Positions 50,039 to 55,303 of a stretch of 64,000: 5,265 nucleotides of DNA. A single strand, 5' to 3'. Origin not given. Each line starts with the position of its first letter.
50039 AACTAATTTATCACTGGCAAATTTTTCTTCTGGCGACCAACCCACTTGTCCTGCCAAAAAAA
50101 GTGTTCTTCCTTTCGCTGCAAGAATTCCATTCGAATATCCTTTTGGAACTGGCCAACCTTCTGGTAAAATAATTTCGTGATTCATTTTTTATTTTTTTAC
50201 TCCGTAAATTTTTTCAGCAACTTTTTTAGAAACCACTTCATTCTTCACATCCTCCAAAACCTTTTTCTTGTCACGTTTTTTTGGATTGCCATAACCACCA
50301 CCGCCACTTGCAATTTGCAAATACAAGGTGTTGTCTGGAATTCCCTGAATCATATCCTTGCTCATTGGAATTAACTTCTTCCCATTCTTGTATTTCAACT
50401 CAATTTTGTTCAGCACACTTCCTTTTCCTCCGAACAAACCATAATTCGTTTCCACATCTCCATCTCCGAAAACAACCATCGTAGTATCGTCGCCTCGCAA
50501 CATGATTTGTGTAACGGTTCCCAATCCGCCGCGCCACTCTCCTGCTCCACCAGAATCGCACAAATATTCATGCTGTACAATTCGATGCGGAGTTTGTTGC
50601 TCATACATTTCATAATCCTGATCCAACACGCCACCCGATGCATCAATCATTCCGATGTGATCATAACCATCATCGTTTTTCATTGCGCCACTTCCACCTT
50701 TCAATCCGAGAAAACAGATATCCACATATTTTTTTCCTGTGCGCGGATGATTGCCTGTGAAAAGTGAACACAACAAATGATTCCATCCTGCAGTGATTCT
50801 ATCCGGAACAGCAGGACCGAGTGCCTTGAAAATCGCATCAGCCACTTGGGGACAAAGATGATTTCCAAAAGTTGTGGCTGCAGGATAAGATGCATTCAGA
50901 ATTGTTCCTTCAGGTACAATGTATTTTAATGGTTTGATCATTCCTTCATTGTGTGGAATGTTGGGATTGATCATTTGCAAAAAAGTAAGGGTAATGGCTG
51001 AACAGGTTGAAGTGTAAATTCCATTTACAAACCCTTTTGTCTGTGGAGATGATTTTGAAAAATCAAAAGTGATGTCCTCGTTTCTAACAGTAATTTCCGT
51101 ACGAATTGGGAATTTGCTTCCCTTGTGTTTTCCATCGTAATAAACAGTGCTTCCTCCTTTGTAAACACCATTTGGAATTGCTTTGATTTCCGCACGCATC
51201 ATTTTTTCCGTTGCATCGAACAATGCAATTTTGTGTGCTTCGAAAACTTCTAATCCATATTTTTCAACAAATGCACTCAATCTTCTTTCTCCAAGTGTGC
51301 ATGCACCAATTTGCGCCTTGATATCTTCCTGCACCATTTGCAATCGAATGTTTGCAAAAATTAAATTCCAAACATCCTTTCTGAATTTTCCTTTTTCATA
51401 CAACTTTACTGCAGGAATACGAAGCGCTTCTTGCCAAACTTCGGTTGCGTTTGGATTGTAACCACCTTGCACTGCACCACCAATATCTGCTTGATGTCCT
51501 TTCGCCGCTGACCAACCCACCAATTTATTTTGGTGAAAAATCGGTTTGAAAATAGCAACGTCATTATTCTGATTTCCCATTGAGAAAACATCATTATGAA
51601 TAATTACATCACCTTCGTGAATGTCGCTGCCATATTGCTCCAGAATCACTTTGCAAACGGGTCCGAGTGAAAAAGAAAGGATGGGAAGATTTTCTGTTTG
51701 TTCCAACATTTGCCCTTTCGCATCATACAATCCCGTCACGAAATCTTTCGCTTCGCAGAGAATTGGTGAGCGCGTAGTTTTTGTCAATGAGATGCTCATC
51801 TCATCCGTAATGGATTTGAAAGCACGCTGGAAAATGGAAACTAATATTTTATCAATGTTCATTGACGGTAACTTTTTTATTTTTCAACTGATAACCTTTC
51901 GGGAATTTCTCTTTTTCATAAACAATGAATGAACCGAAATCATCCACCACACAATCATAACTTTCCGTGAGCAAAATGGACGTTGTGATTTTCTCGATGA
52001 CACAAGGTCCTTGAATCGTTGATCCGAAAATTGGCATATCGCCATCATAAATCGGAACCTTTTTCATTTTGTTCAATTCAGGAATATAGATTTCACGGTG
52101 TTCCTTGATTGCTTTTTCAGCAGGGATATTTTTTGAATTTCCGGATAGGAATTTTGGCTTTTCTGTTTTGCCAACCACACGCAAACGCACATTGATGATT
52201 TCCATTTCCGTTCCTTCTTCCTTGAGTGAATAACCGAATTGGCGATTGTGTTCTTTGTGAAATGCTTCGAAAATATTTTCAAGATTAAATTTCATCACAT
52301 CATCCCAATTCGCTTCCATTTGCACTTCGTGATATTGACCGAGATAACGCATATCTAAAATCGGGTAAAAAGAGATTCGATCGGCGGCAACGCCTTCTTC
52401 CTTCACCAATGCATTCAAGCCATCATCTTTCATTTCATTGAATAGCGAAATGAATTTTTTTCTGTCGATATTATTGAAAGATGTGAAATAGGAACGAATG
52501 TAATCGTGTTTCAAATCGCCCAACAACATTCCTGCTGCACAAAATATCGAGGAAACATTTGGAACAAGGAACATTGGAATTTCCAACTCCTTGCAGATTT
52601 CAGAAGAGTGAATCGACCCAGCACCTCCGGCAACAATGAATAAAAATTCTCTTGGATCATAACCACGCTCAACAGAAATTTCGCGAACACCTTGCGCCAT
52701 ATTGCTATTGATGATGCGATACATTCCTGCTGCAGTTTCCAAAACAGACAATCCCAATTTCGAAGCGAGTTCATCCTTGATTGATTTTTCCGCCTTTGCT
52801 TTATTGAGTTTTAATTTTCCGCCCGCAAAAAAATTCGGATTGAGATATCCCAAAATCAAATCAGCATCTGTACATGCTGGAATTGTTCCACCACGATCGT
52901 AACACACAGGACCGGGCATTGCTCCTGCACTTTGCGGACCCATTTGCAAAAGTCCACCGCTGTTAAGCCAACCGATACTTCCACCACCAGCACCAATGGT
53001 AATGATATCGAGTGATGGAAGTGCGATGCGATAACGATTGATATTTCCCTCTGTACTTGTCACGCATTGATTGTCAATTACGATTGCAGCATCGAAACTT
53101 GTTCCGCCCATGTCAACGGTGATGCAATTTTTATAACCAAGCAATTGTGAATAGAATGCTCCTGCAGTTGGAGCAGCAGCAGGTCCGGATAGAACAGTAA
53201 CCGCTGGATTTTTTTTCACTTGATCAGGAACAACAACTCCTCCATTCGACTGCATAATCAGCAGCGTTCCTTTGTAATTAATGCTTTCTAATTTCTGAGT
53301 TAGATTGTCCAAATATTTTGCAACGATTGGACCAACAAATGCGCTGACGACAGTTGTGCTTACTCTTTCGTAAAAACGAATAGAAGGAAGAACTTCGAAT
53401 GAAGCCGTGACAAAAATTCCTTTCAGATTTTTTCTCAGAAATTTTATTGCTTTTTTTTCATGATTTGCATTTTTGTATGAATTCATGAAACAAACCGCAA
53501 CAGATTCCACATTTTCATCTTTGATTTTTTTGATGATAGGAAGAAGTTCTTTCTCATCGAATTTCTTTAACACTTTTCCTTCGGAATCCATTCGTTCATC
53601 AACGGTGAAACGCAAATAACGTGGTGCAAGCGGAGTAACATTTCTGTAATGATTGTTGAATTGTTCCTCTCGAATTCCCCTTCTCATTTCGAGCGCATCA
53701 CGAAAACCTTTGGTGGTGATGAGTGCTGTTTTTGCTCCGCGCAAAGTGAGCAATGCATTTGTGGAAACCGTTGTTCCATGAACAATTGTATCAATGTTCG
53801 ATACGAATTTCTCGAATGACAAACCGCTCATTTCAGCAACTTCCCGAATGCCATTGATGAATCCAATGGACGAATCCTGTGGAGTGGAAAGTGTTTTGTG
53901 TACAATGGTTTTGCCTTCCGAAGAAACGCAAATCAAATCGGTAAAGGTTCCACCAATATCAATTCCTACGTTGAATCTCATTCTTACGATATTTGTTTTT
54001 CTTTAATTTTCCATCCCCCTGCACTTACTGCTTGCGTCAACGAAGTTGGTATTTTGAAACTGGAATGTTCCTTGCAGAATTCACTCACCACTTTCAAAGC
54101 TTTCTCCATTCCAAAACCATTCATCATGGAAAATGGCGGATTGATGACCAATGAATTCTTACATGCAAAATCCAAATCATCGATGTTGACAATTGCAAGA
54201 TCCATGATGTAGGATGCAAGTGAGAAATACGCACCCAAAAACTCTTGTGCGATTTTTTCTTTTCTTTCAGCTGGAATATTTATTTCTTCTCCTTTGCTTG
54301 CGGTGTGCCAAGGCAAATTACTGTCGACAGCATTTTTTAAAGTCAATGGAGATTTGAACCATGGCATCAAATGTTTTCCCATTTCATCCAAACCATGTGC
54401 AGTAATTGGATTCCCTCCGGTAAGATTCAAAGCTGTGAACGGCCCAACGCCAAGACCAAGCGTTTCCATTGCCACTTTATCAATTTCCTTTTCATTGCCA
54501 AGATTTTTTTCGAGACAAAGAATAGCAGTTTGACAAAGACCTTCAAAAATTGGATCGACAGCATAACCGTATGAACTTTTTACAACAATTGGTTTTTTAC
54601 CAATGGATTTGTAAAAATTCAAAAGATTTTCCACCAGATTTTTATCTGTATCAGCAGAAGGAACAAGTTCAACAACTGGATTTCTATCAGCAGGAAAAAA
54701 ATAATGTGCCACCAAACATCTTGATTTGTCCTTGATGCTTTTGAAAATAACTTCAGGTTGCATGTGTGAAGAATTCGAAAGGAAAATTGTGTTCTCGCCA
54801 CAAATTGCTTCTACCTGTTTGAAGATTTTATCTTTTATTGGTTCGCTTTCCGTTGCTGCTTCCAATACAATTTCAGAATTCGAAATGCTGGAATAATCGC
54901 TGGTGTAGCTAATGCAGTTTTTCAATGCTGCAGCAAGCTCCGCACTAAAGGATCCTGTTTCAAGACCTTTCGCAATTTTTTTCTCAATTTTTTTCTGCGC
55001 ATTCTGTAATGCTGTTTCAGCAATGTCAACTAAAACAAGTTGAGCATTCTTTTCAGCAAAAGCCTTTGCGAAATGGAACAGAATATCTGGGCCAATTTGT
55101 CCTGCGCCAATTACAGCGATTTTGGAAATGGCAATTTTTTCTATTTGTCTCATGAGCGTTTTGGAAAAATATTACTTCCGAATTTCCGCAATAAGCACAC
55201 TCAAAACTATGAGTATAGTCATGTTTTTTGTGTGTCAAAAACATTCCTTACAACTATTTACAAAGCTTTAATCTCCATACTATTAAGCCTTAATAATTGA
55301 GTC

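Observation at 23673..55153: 31.5-kb, 25-gene co-directional anaerobic 2-oxoacid / acyl-CoA catabolic supercluster with no assignable substrate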

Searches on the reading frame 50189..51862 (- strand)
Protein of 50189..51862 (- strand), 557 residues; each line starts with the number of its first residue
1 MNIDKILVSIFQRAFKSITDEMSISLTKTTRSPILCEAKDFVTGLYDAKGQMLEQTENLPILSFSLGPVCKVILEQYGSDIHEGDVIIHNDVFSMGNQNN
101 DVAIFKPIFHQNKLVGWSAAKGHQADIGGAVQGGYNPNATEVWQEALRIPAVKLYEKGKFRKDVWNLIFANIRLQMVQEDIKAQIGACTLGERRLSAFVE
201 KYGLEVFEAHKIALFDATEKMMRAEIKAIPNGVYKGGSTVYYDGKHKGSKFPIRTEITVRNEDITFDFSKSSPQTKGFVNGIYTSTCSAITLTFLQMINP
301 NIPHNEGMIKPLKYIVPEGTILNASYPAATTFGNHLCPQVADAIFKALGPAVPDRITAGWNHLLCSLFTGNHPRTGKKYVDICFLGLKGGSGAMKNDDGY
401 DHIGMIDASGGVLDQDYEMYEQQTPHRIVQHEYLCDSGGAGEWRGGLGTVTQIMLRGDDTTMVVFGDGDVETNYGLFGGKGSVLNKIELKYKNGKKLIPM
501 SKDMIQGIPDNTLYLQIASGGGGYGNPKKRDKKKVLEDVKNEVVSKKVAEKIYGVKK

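Call 4: search_protein_families(library=pfam, proteins=[window:50189-51862:-], max_evalue=0.001)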
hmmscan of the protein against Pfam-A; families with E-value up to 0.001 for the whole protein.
window:50189-51862:- (557 aa): 1 family
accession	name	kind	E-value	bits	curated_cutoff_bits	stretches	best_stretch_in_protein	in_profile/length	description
PF02538.19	Hydantoinase_B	-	5.1e-144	481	26.8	1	4-527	1-519/519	Hydantoinase B/oxoprolinase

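Call 15: search_protein_families(library=ncbifam, proteins=[window:50189-51862:-], max_evalue=1e-10)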
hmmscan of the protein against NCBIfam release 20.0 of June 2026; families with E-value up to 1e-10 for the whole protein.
window:50189-51862:- (557 aa): 2 families
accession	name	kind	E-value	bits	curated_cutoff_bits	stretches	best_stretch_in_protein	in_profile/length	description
NF050157.1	CapLactmsBetCapB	equivalog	8.3e-122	407.3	1000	1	3-555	1-557/577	caprolactamase subunit beta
NF042976.1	AcphenoCarb_ApcD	equivalog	9.5e-33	113.4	1500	1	11-481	38-517/685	acetophenone carboxylase subunit delta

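Call 50: search_solved_structures(query=window:50189-51862:-, max_evalue=1e-10)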
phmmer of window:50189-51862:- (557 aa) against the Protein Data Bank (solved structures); distinct sequences matched with E-value up to 1e-10: 5.
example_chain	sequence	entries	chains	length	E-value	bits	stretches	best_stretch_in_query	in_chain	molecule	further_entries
6yra_B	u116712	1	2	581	1.2e-95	324.2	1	3-555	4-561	Hydantoinase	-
7hk5_A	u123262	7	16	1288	5e-82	279.2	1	6-555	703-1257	N-methylhydantoinase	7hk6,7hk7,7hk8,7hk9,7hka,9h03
5l9w_A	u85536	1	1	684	3.6e-31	111.4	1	39-506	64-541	Acetophenone carboxylase delta subunit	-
5svb_A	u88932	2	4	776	1.1e-23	86.7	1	10-484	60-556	Acetone carboxylase alpha subunit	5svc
5m45_A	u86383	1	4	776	1.1e-23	86.7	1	10-484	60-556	Acetone carboxylase alpha subunit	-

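Call 52: find_related_loci(query=window:50189-51862:-, collection=metagenome_contigs, flank=10000)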
Query window:50189-51862:- (557 aa) in metagenome_contigs; peptide patterns used: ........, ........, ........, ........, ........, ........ (x = any residue, [..] = any of these).
186 stretches matched a pattern; 154 encode a relative of the query (tblastn E <= 1e-3); the best 80 are kept; 80 distinct loci.
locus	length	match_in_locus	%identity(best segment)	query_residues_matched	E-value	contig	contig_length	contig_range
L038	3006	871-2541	94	1-557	0e+0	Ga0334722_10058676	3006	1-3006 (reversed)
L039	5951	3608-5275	92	1-556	0e+0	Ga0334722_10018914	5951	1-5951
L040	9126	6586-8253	90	1-556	0e+0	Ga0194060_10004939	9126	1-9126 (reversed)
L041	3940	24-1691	90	1-556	0e+0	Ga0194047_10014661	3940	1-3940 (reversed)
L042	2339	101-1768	91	1-556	0e+0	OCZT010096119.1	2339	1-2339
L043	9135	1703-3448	87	1-557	0e+0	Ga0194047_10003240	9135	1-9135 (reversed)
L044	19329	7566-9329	86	1-557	0e+0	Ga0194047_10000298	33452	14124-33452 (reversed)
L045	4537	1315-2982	88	1-556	0e+0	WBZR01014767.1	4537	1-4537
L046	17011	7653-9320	89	1-556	0e+0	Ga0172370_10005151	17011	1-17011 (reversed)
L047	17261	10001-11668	89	1-556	0e+0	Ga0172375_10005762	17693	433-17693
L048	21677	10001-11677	81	2-556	0e+0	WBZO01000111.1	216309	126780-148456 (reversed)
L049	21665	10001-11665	80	2-556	0e+0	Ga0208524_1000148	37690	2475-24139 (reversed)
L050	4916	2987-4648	81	3-556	0e+0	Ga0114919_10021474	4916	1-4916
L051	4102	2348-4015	82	1-556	0e+0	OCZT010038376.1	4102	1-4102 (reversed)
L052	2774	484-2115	81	12-555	0e+0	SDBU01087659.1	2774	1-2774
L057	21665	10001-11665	80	1-555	0e+0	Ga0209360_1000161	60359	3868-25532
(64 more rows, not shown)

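Call 56: search_protein_families(library=pfam, proteins=[L057:17741-20257:+, L057:5842-7860:+, L057:11683-12168:+, L057:9-1196:+, L057:1207-2454:+, L057:2433-2843:+, L057:2869-3429:+, L057:3438-4766:+, L057:5004-5678:+], max_evalue=0.00001)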
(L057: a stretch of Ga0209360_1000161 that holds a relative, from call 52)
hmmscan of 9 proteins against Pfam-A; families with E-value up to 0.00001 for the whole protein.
L057:17741-20257:+ (838 aa): 3 families
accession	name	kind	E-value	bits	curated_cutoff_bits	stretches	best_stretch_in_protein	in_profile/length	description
PF01558.24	POR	-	9.3e-19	68.7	27.4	1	651-820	1-156/173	Pyruvate ferredoxin/flavodoxin oxidoreductase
PF02775.26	TPP_enzyme_C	-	1.9e-14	54.1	21.9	1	394-528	1-142/151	Thiamine pyrophosphate enzyme, C-terminal TPP binding domain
PF01855.24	POR_N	-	1.1e-06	29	27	1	29-189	2-167/231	Pyruvate flavodoxin/ferredoxin oxidoreductase, thiamine diP-bdg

L057:5842-7860:+ (672 aa): 4 families
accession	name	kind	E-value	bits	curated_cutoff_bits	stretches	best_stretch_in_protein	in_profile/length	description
PF00378.25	ECH_1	-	4e-45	154.5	27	1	392-612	3-220/251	Enoyl-CoA hydratase/isomerase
PF02737.24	3HCDH_N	-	1.8e-43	149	22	1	13-193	2-178/180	3-hydroxyacyl-CoA dehydrogenase, NAD binding domain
PF16113.10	ECH_2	-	3.8e-30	106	27.2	1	396-584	2-189/335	Enoyl-CoA hydratase/isomerase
PF00725.27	3HCDH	-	2.1e-10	41.4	22.1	1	197-280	1-84/97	3-hydroxyacyl-CoA dehydrogenase, C-terminal domain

L057:11683-12168:+ (161 aa): 0 families

L057:9-1196:+ (395 aa): 2 families
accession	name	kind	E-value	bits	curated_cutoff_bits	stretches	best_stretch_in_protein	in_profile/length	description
PF01977.22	UbiD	-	8.3e-67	224.8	23.3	1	30-229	6-205/206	3-octaprenyl-4-hydroxybenzoate carboxy-lyase Rift-related domain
PF20696.2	UbiD_C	-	2.6e-29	102.3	24.2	1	235-363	1-127/127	3-octaprenyl-4-hydroxybenzoate carboxy-lyase C-terminal domain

L057:1207-2454:+ (415 aa): 2 families
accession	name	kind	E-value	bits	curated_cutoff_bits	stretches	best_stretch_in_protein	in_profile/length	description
PF23189.1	UPF0261_C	-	2.5e-56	190.8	27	1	192-406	2-217/218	Uncharacterised protein family (UPF0261) C-terminal domain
PF06792.17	UPF0261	-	2.8e-49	167.9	27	1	3-180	1-172/176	Uncharacterised protein family (UPF0261) N-terminal domain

L057:2433-2843:+ (136 aa): 1 family
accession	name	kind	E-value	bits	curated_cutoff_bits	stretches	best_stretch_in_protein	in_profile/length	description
PF21758.2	PAC_bac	-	5.5e-31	107.1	27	1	21-130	2-110/115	Bacterial proteasome assembling chaperone-like protein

L057:2869-3429:+ (186 aa): 1 family
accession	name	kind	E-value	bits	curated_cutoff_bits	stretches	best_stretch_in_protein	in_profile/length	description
PF02441.25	Flavoprotein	-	1.9e-43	148.3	22.7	1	3-173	1-161/162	Flavoprotein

L057:3438-4766:+ (442 aa): 2 families
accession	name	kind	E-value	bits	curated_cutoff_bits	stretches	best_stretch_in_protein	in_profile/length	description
PF14535.12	AMP-binding_C_2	-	1.1e-16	61.3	25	1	349-441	1-96/96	AMP-binding enzyme C-terminal domain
PF00501.34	AMP-binding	-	2.2e-09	37.1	29.9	1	101-298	170-374/384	AMP-binding enzyme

L057:5004-5678:+ (224 aa): 3 families
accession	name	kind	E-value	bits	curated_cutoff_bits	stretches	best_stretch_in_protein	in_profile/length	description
PF13419.12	HAD_2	-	2.7e-30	106.2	23.8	1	7-187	1-175/178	Haloacid dehalogenase-like hydrolase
PF00702.32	Hydrolase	-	4.7e-26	92.8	26.4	1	4-184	1-191/191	haloacid dehalogenase-like hydrolase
PF13242.12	Hydrolase_like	-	5.4e-08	33.1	22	1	147-197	4-55/75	HAD-hyrolase-like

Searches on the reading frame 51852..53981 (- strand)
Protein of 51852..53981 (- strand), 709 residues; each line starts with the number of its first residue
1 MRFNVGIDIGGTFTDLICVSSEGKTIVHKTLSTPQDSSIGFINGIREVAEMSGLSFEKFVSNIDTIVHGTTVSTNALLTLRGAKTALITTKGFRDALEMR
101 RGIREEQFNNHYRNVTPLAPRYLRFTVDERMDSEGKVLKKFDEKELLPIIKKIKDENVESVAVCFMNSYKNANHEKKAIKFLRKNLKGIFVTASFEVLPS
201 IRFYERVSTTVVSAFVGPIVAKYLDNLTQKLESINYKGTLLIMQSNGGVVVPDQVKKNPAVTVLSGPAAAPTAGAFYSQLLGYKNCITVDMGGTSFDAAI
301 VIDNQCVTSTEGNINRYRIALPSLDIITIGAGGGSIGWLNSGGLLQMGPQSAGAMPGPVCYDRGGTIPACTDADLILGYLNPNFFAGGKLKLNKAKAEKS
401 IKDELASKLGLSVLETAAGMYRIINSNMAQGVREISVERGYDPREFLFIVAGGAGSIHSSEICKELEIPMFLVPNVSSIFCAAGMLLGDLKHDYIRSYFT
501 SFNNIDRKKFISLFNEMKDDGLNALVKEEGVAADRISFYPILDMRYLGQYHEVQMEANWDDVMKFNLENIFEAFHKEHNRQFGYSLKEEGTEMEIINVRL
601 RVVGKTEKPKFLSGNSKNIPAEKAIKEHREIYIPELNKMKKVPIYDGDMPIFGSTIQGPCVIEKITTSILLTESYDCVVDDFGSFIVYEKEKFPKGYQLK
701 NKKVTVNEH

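Call 4: search_protein_families(library=pfam, proteins=[window:51852-53981:-], max_evalue=0.001)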
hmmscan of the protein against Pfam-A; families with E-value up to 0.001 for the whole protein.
window:51852-53981:- (709 aa): 3 families
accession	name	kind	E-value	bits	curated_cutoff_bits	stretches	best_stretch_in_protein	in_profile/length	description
PF01968.24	Hydantoinase_A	-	1.3e-88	297.4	22.9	1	206-493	1-290/291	Hydantoinase/oxoprolinase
PF05378.19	Hydant_A_N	-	7.3e-53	179.3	25.2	1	5-185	2-175/176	Hydantoinase/oxoprolinase N-terminal region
PF19278.4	Hydant_A_C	-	6e-15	55.6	21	1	511-683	15-186/193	Hydantoinase/oxoprolinase C-terminal domain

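Call 15: search_protein_families(library=ncbifam, proteins=[window:51852-53981:-], max_evalue=1e-10)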
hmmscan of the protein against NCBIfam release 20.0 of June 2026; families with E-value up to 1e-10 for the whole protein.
window:51852-53981:- (709 aa): 3 families
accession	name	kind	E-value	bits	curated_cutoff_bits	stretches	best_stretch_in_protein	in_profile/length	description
NF050156.1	CapLactmsAlpCapA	equivalog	3.8e-201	670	1000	1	3-688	1-686/689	caprolactamase subunit alpha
NF042975.2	AcphenoCarb_ApcC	equivalog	1.9e-118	396.6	1500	1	5-681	11-703/733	acetophenone carboxylase subunit gamma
NF042960.1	AcphenoCarb_ApcA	equivalog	9.3e-56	189.4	1250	1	143-684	123-652/658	acetophenone carboxylase subunit alpha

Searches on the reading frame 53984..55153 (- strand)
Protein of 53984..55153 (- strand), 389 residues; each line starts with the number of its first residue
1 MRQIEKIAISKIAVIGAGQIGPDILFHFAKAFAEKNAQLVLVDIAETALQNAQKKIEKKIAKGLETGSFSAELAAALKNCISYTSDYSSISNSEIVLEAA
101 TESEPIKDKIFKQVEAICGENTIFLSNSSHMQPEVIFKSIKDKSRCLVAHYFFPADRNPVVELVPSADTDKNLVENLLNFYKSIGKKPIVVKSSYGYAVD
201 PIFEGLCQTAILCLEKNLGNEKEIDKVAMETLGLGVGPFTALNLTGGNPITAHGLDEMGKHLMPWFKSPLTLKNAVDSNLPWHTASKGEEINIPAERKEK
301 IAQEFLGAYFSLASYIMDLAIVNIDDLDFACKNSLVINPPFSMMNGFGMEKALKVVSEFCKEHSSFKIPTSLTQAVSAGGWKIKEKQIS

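Call 4: search_protein_families(library=pfam, proteins=[window:53984-55153:-], max_evalue=0.001)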
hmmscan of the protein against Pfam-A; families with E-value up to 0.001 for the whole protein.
window:53984-55153:- (389 aa): 3 families
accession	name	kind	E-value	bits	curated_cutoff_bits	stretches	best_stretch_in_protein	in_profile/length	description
PF02737.24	3HCDH_N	-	4.1e-45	154.3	22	1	11-193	1-179/180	3-hydroxyacyl-CoA dehydrogenase, NAD binding domain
PF00725.27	3HCDH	-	5e-06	27.4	22.1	0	196-247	1-52/97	3-hydroxyacyl-CoA dehydrogenase, C-terminal domain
PF13847.12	Methyltransf_31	-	7.2e-06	26.2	27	1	26-147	19-129/145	Methyltransferase domain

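Call 15: search_protein_families(library=ncbifam, proteins=[window:53984-55153:-], max_evalue=1e-10)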
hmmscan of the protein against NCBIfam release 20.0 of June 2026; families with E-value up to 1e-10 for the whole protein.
window:53984-55153:- (389 aa): 19 families
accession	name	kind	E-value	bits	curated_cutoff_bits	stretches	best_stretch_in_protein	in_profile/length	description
NF006124.0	PRK08268.1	subfamily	7.1e-38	130.8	508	1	7-246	5-240/507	3-hydroxyacyl-CoA dehydrogenase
NF004699.0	PRK06035.1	equivalog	2.1e-37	128.8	500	1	9-276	3-269/294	3-hydroxyacyl-CoA dehydrogenase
NF004474.0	PRK05808.1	subfamily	3.9e-36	124.8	408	1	8-246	2-236/283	3-hydroxybutyryl-CoA dehydrogenase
NF006143.0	PRK08293.1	equivalog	2.8e-34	118.7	312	1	8-246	3-240/291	3-hydroxyacyl-CoA dehydrogenase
NF004783.0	PRK06129.1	equivalog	5.5e-32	111.4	347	1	10-248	3-242/315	3-hydroxyacyl-CoA dehydrogenase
NF006722.0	PRK09260.1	equivalog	1e-31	110.2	429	1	9-246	2-236/289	3-hydroxyacyl-CoA dehydrogenase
NF008727.0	PRK11730.1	equivalog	2.8e-30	105.3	870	1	8-245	312-544/717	fatty acid oxidation complex subunit alpha FadB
NF008363.0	PRK11154.1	equivalog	6.2e-30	103.9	869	1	6-276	306-570/708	fatty acid oxidation complex subunit alpha FadJ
TIGR02279.1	PaaC-3OHAcCoADH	equivalog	8.2e-29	100.8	669.4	1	9-246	5-238/503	3-hydroxyacyl-CoA dehydrogenase PaaH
NF005875.0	PRK07819.1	subfamily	1.7e-28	99.9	319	1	8-278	4-272/287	3-hydroxybutyryl-CoA dehydrogenase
TIGR02437.1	FadB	equivalog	5e-27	94.6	933.55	1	10-248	314-547/714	fatty acid oxidation complex subunit alpha FadB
TIGR02440.1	FadJ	equivalog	1.5e-25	89.6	968.45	1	8-271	303-560/699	fatty acid oxidation complex subunit alpha FadJ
NF006125.0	PRK08269.1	equivalog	2.9e-25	89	427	1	9-234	5-236/334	3-hydroxybutyryl-CoA dehydrogenase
NF005715.0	PRK07530.1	equivalog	1.6e-24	86.8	420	1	8-229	3-219/292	3-hydroxybutyryl-CoA dehydrogenase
TIGR02441.1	fa_ox_alpha_mit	equivalog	4.2e-23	81.3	964.65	1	8-262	334-581/737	fatty acid oxidation complex subunit alpha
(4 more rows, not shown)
